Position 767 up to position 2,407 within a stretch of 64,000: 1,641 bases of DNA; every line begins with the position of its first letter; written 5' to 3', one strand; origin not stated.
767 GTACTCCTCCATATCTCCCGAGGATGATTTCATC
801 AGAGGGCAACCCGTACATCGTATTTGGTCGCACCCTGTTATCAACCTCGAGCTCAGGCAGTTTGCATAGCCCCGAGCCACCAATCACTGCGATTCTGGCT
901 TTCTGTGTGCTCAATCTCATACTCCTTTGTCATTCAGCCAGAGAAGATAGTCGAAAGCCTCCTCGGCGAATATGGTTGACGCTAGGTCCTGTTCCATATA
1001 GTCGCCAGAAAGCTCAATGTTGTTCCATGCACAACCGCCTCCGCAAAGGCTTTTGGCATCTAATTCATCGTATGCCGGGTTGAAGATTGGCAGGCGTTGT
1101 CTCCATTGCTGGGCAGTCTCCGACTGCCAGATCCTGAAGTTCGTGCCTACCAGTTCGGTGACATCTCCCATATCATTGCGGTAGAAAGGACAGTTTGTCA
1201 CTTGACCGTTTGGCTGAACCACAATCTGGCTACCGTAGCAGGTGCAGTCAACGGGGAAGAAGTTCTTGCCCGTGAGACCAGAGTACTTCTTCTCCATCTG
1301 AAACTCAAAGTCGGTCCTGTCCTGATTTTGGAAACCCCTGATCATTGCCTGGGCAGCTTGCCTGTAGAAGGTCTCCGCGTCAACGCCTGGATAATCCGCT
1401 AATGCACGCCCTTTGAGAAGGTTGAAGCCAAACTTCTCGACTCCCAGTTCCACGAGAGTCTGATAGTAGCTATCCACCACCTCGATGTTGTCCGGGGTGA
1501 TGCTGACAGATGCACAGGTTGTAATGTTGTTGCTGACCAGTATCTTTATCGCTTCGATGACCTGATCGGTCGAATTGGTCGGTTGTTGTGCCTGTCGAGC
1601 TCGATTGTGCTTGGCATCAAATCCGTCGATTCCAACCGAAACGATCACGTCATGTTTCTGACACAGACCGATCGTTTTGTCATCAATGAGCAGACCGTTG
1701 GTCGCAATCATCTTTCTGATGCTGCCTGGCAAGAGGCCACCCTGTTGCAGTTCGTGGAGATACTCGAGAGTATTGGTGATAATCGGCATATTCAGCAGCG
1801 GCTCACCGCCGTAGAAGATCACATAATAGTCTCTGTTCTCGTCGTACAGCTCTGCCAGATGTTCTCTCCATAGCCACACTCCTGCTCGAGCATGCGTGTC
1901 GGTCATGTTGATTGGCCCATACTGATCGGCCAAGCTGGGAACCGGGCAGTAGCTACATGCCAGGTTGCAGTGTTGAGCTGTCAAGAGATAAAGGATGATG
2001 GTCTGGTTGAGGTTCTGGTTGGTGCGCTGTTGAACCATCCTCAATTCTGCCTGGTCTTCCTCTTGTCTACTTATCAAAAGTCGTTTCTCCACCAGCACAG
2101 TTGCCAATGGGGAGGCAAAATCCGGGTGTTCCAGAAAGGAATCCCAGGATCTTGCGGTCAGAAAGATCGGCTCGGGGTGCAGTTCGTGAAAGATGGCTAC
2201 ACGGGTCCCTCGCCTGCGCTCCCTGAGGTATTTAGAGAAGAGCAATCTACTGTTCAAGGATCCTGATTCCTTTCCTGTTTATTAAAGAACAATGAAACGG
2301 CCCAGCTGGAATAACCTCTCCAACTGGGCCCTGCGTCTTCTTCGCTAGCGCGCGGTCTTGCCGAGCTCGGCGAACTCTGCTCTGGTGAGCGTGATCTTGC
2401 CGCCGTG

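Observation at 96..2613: Promoter-driven operon of a small Cys peptide, an rSAM-SPASM enzyme and MTA/5'-dAdo phosphorylase: candidate RiPP-like system with built-in by-product disposal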

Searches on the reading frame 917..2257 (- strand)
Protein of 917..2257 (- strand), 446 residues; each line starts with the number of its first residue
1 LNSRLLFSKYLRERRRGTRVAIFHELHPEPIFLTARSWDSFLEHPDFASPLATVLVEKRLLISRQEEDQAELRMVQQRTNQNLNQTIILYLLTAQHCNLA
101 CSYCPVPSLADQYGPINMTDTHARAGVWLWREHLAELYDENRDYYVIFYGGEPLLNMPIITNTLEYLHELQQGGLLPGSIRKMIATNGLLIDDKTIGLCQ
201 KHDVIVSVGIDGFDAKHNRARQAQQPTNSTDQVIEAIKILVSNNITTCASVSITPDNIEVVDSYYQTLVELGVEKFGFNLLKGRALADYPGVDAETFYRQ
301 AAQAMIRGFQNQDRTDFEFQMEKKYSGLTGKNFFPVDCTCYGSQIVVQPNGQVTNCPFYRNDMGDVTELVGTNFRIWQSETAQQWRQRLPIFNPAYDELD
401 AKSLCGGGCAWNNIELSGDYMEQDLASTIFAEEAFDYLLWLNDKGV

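Call 3: search_protein_families(library=pfam, proteins=[window:917-2257:-], max_evalue=0.1)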
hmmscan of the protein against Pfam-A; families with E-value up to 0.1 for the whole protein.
window:917-2257:- (446 aa): 3 families
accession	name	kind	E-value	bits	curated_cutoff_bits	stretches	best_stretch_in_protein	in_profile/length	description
PF04055.27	Radical_SAM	-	1.2e-15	58.5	29.5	1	95-249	5-146/166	Radical SAM superfamily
PF13186.11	SPASM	-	0.00083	20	21.5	1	338-388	1-53/67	Iron-sulfur cluster-binding domain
PF13353.11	Fer4_12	-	0.00093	19.9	22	1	92-209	10-116/137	4Fe-4S single cluster domain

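Call 4: search_protein_families(library=ncbifam, proteins=[window:917-2257:-], max_evalue=0.1)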
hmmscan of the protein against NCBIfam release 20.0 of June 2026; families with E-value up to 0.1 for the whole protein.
window:917-2257:- (446 aa): 63 families (the best 25 are shown)
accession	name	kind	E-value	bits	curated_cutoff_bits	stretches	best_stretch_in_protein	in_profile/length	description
TIGR04136.1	rSAM_FibroRumin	equivalog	2.5e-36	125.5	400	1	8-416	2-425/458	FibroRumin system radical SAM peptide maturase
NF047865.1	rSAM_PapB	equivalog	3.5e-29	102.1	340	1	89-421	5-328/330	PapB family radical SAM/SPASM ranthipeptide maturase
TIGR04064.1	rSAM_nif11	equivalog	1.2e-26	93.4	518.7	1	61-274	59-256/459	nif11-like peptide radical SAM maturase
NF041298.1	rSAM_mat_DynA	equivalog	1.4e-24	86.8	450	1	96-425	10-337/356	dynobactin maturation radical SAM/SPASM protein DynA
TIGR03942.1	sulfatase_rSAM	equivalog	9e-24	84.2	349.45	1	93-418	7-333/363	anaerobic sulfatase maturase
NF041707.1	rSAM_YhhB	equivalog_domain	9.3e-22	77.4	445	1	92-244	7-156/369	cyclophane-forming radical SAM/SPASM peptide maturase YhhB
TIGR03906.1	quino_hemo_SAM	equivalog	1.3e-20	73.5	453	1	84-289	93-292/467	quinohemoprotein amine dehydrogenase maturation protein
NF041718.1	rSAM_phane_AMC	equivalog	2.1e-20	73.1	425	1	90-303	9-214/362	cyclophane-forming radical SAM peptide maturase AmcB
TIGR03978.1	rSAM_paired_1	equivalog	3.6e-20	72.2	370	1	31-306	24-302/466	His-Xaa-Ser system radical SAM maturase HxsB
TIGR03974.1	rSAM_six_Cys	equivalog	2.5e-19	69.5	425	1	74-422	84-429/451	thioether cross-link-forming SCIFF peptide maturase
TIGR04068.1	rSAM_ocin_clost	equivalog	1.4e-18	67.1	500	1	78-244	78-236/462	Cys-rich peptide radical SAM maturase CcpM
TIGR04261.1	rSAM_GlyRichRpt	subfamily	1.3e-17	63.9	310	1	94-321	4-226/363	cyclophane-forming radical SAM/SPASM peptide maturase GrrM/OscB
TIGR04148.1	GG_samocin_CFB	equivalog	6.7e-17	61.8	300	1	80-241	10-171/411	radical SAM peptide maturase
TIGR04269.1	SAM_SPASM_FxsB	subfamily_domain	3e-16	59.4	370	1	94-265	9-180/363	FxsB family cyclophane-forming radical SAM/SPASM peptide maturase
TIGR04280.1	geopep_mat_rSAM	hypoth_equivalog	9.2e-16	57.8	400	1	54-359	52-347/428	geopeptide radical SAM maturase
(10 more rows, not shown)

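Call 10: find_homologous_proteins(query=window:917-2257:-, max_evalue=1e-10)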
Query window:917-2257:- (446 aa): 380 proteins with E <= 1e-10 among 5919 candidates; the best 120 are listed.
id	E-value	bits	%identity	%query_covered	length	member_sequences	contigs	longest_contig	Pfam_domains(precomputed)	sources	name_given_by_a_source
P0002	3.3e-282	954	100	92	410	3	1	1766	PF04055.28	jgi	jgi:radical SAM protein with 4Fe4S-binding SPASM domain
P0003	8.2e-153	527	52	98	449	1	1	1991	PF04055.28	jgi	jgi:radical SAM protein with 4Fe4S-binding SPASM domain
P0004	9.2e-143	494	49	98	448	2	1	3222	PF04055.28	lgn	-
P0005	4.2e-142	492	50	97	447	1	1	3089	PF04055.28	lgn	-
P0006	4.0e-131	456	47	97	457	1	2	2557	PF04055.28,PF13353.12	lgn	-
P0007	1.7e-128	447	47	98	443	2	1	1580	PF04055.28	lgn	-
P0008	1.1e-127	445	46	98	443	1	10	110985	PF04055.28,PF13353.12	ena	-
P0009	1.7e-127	444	45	98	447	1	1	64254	PF04055.28,PF13353.12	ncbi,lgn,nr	ncbi:MAG: radical SAM protein [Candidatus Uhrbacteria bacterium]|nr:radical SAM protein [Candidatus 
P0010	9.4e-127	442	48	98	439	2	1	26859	PF04055.28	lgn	-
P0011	3.9e-126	440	46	98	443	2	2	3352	PF04055.28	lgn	-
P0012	6.2e-126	439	45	98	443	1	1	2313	PF04055.28,PF13353.12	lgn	-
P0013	1.1e-125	438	46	98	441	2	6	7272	PF04055.28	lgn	-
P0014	1.3e-125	438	45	98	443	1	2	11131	PF04055.28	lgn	-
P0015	1.9e-125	437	45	98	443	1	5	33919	PF04055.28,PF13353.12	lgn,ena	-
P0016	2.0e-125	437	46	98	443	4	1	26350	PF04055.28,PF13353.12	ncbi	-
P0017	9.2e-125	435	46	98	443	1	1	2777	PF04055.28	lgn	-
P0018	1.6e-124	434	45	98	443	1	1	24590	PF04055.28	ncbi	-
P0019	1.6e-124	434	45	98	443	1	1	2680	PF04055.28,PF13353.12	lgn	-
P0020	1.7e-124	434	45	98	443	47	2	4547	PF04055.28,PF13353.12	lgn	-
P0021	2.5e-124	434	45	98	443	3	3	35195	PF04055.28,PF13353.12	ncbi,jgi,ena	-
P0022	2.8e-124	433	45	98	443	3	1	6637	PF04055.28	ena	-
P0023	3.1e-124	433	46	98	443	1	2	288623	PF04055.28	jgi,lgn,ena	-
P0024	5.6e-124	432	44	98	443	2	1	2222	PF04055.28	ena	-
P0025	6.4e-124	432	44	99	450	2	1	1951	PF04055.28,PF13353.12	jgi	-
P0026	7.0e-124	432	46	97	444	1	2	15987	PF04055.28,PF13353.12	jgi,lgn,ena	-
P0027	1.3e-123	431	45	98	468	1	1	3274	PF04055.28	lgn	-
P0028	1.1e-122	428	46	98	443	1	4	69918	PF04055.28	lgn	-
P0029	1.4e-122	428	44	99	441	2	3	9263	PF04055.28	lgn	-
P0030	3.2e-122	427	43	98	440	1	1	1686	PF04055.28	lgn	-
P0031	4.0e-122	426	44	98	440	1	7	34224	PF04055.28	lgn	-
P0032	6.1e-122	426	43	98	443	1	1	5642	PF04055.28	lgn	-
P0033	7.2e-122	426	45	98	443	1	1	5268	PF04055.28,PF13353.12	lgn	-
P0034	7.4e-122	425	46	98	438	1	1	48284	PF04055.28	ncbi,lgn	-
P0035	8.7e-122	425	44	98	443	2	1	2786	PF04055.28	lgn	-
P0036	1.3e-121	425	45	98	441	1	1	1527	PF04055.28,PF13353.12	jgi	jgi:sulfatase maturation enzyme AslB (radical SAM superfamily)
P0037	1.8e-121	424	44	94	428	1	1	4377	PF04055.28,PF13353.12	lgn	-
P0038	2.0e-121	424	45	98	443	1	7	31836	PF04055.28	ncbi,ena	-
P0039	2.0e-121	424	47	98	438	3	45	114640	PF04055.28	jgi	jgi:sulfatase maturation enzyme AslB (radical SAM superfamily)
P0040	2.6e-121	424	45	98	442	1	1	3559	PF04055.28,PF13353.12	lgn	-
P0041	3.9e-121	423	45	98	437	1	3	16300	PF04055.28,PF13353.12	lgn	-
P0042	4.0e-121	423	45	98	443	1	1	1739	PF04055.28,PF13353.12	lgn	-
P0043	4.7e-121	423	45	98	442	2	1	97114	PF04055.28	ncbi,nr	ncbi:MAG: radical SAM protein [bacterium]|nr:radical SAM protein [bacterium]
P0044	5.9e-121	423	45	98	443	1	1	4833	PF04055.28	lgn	-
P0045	6.7e-121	422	45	98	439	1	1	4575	PF04055.28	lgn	-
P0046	7.4e-121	422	42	99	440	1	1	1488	PF04055.28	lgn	-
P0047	1.0e-120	422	44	98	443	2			PF04055.28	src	-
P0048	1.3e-120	421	44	98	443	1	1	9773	PF04055.28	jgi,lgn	-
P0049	1.4e-120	421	44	98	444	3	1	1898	PF04055.28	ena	-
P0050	1.9e-120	421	43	98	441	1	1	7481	PF04055.28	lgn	-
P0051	2.3e-120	421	45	98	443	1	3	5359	PF04055.28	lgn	-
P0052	2.7e-120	420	44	98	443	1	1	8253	PF04055.28,PF13353.12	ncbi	-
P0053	3.2e-120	420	43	98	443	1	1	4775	PF04055.28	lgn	-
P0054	4.0e-120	420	43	98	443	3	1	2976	PF04055.28,PF13353.12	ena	-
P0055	1.0e-119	418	43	97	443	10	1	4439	PF13186.12,PF04055.28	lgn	-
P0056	1.4e-119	418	44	99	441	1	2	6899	PF04055.28,PF13353.12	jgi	jgi:radical SAM protein with 4Fe4S-binding SPASM domain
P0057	1.7e-119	418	44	98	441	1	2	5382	PF04055.28,PF13353.12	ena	-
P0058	2.1e-119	417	45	99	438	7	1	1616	PF04055.28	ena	-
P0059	2.2e-119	417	43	98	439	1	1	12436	PF04055.28,PF13353.12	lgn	-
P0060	2.4e-119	417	44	98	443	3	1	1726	PF04055.28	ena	-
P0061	4.0e-119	416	44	98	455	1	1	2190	PF04055.28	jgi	jgi:radical SAM protein with 4Fe4S-binding SPASM domain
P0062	4.4e-119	416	44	98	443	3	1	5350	PF04055.28,PF13353.12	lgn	-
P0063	6.0e-119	416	43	98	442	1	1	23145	PF04055.28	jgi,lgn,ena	-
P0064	6.8e-119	416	46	98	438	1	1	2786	PF04055.28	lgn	-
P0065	8.8e-119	415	44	99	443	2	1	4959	PF04055.28,PF13353.12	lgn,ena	-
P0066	9.5e-119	415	46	98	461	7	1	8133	PF04055.28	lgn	-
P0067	9.8e-119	415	45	98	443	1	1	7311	PF04055.28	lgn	-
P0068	1.1e-118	415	44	98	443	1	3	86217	PF04055.28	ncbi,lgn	-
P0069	1.3e-118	415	44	98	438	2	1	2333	PF04055.28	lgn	-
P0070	1.7e-118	414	44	98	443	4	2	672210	PF04055.28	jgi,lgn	-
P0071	1.9e-118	414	44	98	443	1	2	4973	PF04055.28,PF13353.12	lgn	-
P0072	2.3e-118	414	44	98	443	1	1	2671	PF04055.28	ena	-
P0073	2.8e-118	414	44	98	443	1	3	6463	PF04055.28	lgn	-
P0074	3.7e-118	413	43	98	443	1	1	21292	PF04055.28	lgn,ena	-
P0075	5.2e-118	413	46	98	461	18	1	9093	PF04055.28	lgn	-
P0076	6.1e-118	413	45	98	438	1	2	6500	PF04055.28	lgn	-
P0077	6.6e-118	412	43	94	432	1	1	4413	PF04055.28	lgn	-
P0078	7.2e-118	412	45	98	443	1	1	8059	PF04055.28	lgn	-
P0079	8.3e-118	412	44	98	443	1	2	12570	PF04055.28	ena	-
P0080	8.8e-118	412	44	98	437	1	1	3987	PF04055.28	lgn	-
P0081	1.2e-117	412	45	98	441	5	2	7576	PF04055.28,PF13353.12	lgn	-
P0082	1.4e-117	411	43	98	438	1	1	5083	PF04055.28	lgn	-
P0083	1.8e-117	411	43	98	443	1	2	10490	PF04055.28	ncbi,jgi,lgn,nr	ncbi:MAG: radical SAM protein [Candidatus Pacebacteria bacterium]|jgi:radical SAM protein with 4Fe4S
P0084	3.4e-117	410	44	98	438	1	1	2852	PF04055.28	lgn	-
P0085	4.5e-117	410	43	98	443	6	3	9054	PF04055.28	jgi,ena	-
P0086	4.8e-117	410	43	98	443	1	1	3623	PF04055.28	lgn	-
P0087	6.0e-117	409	44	98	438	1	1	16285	PF04055.28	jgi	-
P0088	6.6e-117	409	44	98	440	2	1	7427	PF04055.28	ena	-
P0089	7.6e-117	409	43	98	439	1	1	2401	PF04055.28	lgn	-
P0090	9.7e-117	409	43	94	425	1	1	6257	PF04055.28,PF13353.12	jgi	jgi:sulfatase maturation enzyme AslB (radical SAM superfamily)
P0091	1.1e-116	408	43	98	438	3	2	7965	PF04055.28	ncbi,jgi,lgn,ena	-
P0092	1.5e-116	408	44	98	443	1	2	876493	PF04055.28,PF13353.12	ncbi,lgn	-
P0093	1.5e-116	408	43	98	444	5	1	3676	PF04055.28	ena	-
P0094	3.6e-116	407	42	98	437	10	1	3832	PF04055.28,PF13353.12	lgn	-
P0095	6.2e-116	406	44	98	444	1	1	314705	PF04055.28,PF13353.12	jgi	-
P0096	1.0e-115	405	46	94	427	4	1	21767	PF04055.28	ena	-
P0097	1.2e-115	405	43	98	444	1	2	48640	PF04055.28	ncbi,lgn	ncbi:MAG: radical SAM protein [Minisyncoccales bacterium]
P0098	1.3e-115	405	43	98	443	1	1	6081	PF04055.28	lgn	-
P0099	1.4e-115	405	45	98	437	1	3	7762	PF04055.28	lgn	-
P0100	1.6e-115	405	44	98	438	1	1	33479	PF04055.28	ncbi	-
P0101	2.4e-115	404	43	98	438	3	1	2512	PF04055.28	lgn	-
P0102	2.9e-115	404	42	98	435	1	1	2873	PF04055.28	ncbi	-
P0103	3.4e-115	404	42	98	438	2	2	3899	PF04055.28,PF13353.12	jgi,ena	-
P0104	4.0e-115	403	43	98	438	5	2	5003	PF04055.28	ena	-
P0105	4.1e-115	403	44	98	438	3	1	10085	PF04055.28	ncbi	-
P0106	4.8e-115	403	43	98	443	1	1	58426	PF04055.28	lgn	-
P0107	6.6e-115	403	44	99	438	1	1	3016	PF04055.28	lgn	-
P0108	7.4e-115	402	45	96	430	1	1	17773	PF04055.28,PF13353.12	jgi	jgi:sulfatase maturation enzyme AslB (radical SAM superfamily)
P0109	1.0e-114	402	44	98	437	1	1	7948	PF04055.28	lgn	-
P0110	1.2e-114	402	42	98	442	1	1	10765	PF04055.28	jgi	jgi:radical SAM protein with 4Fe4S-binding SPASM domain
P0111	1.3e-114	402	43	98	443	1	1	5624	PF04055.28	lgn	-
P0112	1.6e-114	401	43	98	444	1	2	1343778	PF04055.28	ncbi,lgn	-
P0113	3.6e-114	400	42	98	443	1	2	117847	PF04055.28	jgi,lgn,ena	-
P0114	5.2e-114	400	43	98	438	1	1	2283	PF04055.28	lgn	-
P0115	5.8e-114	399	44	99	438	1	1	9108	PF04055.28,PF13353.12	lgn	-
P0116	6.3e-114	399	45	98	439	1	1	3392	PF04055.28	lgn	-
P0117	1.2e-113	398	43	98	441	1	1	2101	PF13186.12,PF04055.28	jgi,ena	-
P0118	1.9e-113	398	42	98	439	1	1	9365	PF04055.28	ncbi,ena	-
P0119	2.1e-113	398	44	98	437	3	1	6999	PF04055.28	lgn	-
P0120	2.4e-113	397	44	98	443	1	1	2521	PF04055.28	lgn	-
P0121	3.1e-113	397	42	94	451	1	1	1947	PF04055.28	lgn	-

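Call 11: find_encoding_contigs(protein=P0009, flank=5000, max_places=3)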
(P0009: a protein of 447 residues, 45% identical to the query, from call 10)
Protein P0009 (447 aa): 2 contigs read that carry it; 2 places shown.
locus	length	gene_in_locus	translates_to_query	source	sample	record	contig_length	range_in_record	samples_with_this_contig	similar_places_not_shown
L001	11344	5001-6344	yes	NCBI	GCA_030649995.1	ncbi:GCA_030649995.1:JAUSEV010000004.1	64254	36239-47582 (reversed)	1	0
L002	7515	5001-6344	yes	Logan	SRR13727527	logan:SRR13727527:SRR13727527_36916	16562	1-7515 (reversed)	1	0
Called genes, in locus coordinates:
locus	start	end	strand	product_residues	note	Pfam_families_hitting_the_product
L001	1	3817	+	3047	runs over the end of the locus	-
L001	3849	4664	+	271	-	PF18765:Polbeta (weak)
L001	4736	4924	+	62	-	-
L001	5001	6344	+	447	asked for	PF13353:Fer4_12 (faint), PF04055:Radical_SAM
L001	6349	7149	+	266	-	PF01048:PNP_UDP_1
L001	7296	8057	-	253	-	-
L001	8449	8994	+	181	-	PF27765:UCP032817-like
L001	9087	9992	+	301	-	PF05448:AXE1 (faint), PF02129:Peptidase_S15, PF20434:BD-FAE (weak), PF00561:Abhydrolase_1 (faint), PF12146:Hydrolase_4 (faint), PF00326:Peptidase_S9, PF01738:DLH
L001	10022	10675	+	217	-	PF18958:DUF5700 (weak), PF10026:DUF2268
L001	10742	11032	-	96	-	-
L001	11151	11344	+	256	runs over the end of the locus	PF01209:Ubie_methyltran, PF03848:TehB (weak), PF13489:Methyltransf_23, PF02353:CMAS (weak), PF13847:Methyltransf_31, PF08241:Methyltransf_11, PF08242:Methyltransf_12, PF13649:Methyltransf_25, +1 more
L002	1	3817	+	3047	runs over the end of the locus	-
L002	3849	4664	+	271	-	PF18765:Polbeta (weak)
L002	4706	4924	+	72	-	-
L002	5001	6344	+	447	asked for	PF13353:Fer4_12 (faint), PF04055:Radical_SAM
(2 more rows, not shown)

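Call 17: find_related_loci(query=A1, collection=genome_contigs, flank=5000)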
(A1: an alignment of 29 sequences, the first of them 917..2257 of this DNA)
Query A1 (446 aa) in genome_contigs; peptide patterns used: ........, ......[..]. (x = any residue, [..] = any of these).
599 stretches matched a pattern (row limit reached: there are more); 437 encode a relative of the query (tblastn E <= 1e-3); the best 80 are kept; 77 distinct loci.
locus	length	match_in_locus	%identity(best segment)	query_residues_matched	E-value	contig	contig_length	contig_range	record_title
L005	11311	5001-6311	45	6-440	1e-133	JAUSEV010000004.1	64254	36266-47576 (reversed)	MAG: Candidatus Uhrbacteria bacterium isolate E14_maxbin.233 E14_k141_11297, whole genome shotgun sequence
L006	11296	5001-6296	47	6-440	1e-132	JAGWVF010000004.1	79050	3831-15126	MAG: Patescibacteria group bacterium isolate REEB413 contig-150_203, whole genome shotgun sequence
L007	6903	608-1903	45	6-440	1e-130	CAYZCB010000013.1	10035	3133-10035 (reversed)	MAG TPA_asm: uncultured Candidatus Saccharibacteria bacterium isolate binchicken_co241_367 genome assembly, contig: NODE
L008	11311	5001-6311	45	1-440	1e-130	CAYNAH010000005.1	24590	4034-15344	MAG TPA_asm: uncultured Candidatus Saccharibacteria bacterium isolate SRP342105_co1_464 genome assembly, contig: NODE_26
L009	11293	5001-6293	46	6-440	2e-129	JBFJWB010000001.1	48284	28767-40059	MAG: Candidatus Paceibacteria bacterium isolate Mix_sand19.2022.05.G.120 k141_1213727_length_48284_cov_8.9982, whole gen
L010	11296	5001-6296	44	6-440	3e-129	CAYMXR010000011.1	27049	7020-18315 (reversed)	MAG TPA_asm: uncultured Candidatus Saccharibacteria bacterium isolate SRP285395_co1_44 genome assembly, contig: NODE_260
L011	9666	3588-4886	43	5-440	3e-127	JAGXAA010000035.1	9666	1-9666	MAG: Patescibacteria group bacterium isolate REEB66 contig-150_9553, whole genome shotgun sequence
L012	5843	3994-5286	46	6-440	5e-127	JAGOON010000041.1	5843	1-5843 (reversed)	MAG: Candidatus Paceibacterota bacterium isolate Gw_Bodden_bin_22 Gw_Bodden_23753_length_5843_cov_5.773443, whole genome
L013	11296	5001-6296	44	6-440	9e-126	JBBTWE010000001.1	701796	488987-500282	MAG: Patescibacteria group bacterium isolate H43-bin012_1 H43_bin012_1_000000000001, whole genome shotgun sequence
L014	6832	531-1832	44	6-440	1e-124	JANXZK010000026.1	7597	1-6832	MAG: bacterium isolate GL140_4_metabat_307 GL140_4_k141_2281207, whole genome shotgun sequence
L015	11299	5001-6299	44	5-440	3e-124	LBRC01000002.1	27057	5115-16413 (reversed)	MAG: Parcubacteria group bacterium GW2011_GWA2_36_10 UR94_C0002, whole genome shotgun sequence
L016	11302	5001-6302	42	6-440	4e-123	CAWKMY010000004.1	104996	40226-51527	MAG: uncultured bacterium isolate MFD01223.bin.2.47 genome assembly, contig: contig_33294, whole genome shotgun sequence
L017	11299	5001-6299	44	5-440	1e-122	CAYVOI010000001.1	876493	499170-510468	MAG TPA_asm: uncultured Gammaproteobacteria bacterium isolate SRP273308_co1_307 genome assembly, contig: NODE_2_length_8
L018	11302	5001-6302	43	5-440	2e-122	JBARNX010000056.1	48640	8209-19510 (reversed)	MAG: Minisyncoccales bacterium isolate MFD12107_ilm_asm_bin15 k127_116304, whole genome shotgun sequence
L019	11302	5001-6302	45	5-440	9e-122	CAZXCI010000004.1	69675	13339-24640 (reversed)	MAG TPA_asm: uncultured Candidatus Saccharibacteria bacterium isolate SRP192927_co3_359 genome assembly, contig: NODE_62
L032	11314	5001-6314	38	5-440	2e-103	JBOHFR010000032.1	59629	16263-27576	MAG: Pseudonocardiaceae bacterium isolate SE1498_metabat2.bin.2 NODE_32_length_59629_cov_23.875483, whole genome shotgun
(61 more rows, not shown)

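Call 32: search_solved_structures(query=window:917-2257:-, max_evalue=0.001)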
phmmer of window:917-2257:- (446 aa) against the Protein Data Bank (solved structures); distinct sequences matched with E-value up to 0.001: 5.
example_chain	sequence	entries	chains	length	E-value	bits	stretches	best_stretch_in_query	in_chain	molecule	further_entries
5wgg_A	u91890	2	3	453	1.3e-08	37.3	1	90-261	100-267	Radical SAM domain protein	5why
9gm3_A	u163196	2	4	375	4.8e-08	35.5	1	91-236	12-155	ChlB radical SAM domain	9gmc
8vpo_A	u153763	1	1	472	2.9e-06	29.6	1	73-256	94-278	Radical SAM core domain-containing protein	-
4k37_A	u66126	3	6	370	4.6e-05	25.6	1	93-363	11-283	Anaerobic sulfatase-maturating enzyme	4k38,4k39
4k36_A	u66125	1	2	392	5.5e-05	25.4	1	93-363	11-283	Anaerobic sulfatase-maturating enzyme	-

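Call 33: find_encoding_contigs(protein=P0112, flank=8000, max_places=1)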
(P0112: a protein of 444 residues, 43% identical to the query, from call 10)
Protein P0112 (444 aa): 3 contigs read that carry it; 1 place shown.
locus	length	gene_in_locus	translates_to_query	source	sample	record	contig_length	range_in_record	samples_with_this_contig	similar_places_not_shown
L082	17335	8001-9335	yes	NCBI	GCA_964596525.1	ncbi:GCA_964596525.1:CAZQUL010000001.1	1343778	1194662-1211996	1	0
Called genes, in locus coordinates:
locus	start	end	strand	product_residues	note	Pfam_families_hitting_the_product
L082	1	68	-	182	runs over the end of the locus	PF01025:GrpE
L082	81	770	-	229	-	PF01628:HrcA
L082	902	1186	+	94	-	-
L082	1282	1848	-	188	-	PF01145:Band_7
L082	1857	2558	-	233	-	PF02096:60KD_IMP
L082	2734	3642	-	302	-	PF18075:FtsX_ECD, PF02687:FtsX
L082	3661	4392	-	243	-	PF00005:ABC_tran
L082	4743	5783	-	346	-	PF13623:SurA_N_2, PF13624:SurA_N_3, PF00639:Rotamase, PF13145:Rotamase_2, PF13616:Rotamase_3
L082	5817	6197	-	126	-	PF04977:DivIC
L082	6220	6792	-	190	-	PF01997:Translin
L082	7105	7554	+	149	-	PF01230:HIT (weak)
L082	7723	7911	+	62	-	-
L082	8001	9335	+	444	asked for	PF04055:Radical_SAM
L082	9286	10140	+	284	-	PF01048:PNP_UDP_1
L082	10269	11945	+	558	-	PF00005:ABC_tran, PF02463:SMC_N (faint), PF13555:AAA_29 (faint), PF13238:AAA_18 (faint), PF13304:AAA_21 (faint), PF13401:AAA_22 (faint), PF12848:ABC_tran_Xtn (weak), PF00005:ABC_tran, +1 more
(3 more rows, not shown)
